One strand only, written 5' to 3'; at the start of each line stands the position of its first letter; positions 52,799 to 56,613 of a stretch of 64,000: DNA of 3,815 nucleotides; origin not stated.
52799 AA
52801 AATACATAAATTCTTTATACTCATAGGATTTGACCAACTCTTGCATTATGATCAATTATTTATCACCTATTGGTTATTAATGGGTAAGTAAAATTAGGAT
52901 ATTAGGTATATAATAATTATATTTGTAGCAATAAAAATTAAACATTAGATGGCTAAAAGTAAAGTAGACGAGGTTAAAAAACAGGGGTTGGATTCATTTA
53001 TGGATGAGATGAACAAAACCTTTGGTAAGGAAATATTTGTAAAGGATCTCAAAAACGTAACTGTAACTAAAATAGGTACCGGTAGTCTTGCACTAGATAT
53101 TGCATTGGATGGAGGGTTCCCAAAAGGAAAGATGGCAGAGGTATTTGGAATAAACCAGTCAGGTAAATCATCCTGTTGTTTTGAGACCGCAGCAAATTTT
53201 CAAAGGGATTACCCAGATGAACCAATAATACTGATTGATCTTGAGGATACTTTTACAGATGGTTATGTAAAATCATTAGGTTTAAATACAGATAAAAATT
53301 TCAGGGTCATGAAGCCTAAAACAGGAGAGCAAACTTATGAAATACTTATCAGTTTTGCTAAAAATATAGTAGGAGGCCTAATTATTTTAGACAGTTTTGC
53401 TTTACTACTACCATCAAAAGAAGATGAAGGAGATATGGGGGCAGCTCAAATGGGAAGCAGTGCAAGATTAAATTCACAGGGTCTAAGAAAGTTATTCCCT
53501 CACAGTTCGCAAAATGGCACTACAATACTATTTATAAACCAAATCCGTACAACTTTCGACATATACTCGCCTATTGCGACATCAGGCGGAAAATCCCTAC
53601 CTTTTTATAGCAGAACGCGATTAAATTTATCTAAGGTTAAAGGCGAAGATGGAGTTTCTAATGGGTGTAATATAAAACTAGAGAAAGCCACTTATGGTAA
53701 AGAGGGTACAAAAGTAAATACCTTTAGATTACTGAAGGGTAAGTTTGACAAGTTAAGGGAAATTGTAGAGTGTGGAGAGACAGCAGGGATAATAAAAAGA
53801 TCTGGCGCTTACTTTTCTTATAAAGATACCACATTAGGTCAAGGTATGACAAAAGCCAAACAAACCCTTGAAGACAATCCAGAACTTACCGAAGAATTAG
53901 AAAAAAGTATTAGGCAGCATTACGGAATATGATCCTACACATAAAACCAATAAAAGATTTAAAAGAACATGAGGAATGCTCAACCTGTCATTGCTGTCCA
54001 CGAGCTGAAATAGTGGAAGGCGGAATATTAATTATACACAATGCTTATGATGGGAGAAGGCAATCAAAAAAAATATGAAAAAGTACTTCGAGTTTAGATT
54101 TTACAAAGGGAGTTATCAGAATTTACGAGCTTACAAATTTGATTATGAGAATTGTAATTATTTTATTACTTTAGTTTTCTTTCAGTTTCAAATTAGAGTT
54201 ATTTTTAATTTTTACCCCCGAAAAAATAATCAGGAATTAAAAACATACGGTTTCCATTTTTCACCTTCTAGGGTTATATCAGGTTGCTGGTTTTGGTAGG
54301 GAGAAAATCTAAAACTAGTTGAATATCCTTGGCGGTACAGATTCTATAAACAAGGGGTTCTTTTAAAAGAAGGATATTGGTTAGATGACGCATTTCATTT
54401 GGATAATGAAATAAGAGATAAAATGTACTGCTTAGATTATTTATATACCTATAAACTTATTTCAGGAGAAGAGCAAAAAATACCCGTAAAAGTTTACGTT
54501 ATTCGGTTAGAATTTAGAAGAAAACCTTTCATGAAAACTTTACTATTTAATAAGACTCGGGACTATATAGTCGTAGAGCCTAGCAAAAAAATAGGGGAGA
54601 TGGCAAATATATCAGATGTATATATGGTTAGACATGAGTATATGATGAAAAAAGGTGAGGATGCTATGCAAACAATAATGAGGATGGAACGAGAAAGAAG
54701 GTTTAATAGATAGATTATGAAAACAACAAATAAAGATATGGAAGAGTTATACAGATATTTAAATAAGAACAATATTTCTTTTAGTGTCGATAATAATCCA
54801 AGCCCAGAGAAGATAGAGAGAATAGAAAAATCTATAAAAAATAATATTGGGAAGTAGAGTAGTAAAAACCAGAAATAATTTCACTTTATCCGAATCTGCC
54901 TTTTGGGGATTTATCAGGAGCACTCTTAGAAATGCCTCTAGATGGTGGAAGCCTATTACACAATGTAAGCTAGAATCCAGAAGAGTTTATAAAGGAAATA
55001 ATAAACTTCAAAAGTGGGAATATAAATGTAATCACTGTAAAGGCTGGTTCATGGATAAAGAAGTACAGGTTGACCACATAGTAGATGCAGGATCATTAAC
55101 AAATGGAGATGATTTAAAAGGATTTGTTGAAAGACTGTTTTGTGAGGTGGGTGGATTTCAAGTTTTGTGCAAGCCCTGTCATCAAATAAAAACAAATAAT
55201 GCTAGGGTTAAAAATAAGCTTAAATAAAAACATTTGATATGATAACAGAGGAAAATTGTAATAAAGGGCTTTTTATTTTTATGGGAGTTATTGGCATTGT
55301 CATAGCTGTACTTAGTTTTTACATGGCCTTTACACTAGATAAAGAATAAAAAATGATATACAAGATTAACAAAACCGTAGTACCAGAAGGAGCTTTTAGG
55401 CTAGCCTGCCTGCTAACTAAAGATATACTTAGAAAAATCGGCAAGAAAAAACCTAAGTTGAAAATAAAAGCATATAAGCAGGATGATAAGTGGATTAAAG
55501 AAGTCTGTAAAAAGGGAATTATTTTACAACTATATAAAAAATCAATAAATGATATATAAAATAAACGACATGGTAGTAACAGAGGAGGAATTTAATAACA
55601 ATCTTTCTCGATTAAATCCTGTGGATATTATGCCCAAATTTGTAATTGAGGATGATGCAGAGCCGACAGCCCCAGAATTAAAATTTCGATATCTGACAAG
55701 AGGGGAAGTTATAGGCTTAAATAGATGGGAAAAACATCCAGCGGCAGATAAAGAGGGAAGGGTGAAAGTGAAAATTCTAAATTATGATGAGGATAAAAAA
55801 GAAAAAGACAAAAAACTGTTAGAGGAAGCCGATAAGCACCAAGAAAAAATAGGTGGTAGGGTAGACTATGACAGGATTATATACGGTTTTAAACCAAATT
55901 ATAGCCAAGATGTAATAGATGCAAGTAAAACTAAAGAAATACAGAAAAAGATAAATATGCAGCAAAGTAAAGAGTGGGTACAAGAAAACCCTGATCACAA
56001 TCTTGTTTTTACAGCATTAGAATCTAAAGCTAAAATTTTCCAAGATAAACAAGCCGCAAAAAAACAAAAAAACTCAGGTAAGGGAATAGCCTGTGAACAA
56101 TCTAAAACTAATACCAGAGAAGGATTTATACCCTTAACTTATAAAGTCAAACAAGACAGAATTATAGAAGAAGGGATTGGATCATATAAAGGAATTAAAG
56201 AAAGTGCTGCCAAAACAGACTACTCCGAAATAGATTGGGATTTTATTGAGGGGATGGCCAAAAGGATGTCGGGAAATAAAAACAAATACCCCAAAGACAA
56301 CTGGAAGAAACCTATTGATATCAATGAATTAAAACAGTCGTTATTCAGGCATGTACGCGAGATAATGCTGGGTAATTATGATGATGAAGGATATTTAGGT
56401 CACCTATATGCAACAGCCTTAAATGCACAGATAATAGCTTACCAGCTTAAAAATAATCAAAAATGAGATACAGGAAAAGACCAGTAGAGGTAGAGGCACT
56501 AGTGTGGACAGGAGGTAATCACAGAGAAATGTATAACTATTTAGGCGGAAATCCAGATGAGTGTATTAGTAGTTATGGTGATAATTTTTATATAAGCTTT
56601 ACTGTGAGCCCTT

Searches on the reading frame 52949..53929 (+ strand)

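Call 56: search_protein_families(library=pfam, proteins=[window:52949-53929:+], max_evalue=0.001)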
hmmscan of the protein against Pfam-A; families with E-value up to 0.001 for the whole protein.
window:52949-53929:+ (327 aa): 3 families
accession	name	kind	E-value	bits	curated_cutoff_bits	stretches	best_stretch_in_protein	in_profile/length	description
PF00154.27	RecA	-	7.4e-46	157.2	27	1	14-243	3-238/262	recA bacterial DNA recombination protein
PF21096.2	RecA_C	-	1.4e-19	70.4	27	1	271-326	2-57/57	RecA C-terminal domain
PF08423.17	Rad51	-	1.1e-09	38.4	22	1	38-236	4-218/244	Rad51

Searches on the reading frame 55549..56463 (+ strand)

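Call 56: search_protein_families(library=pfam, proteins=[window:55549-56463:+], max_evalue=0.001)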
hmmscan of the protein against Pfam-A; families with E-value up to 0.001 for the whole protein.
window:55549-56463:+ (305 aa): 1 family
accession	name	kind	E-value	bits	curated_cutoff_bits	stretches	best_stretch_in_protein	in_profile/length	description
PF18909.5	dGTP_diPhyd_N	-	4.1e-10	40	27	1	215-302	4-92/99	dATP/dGTP diphosphohydrolase, N-terminal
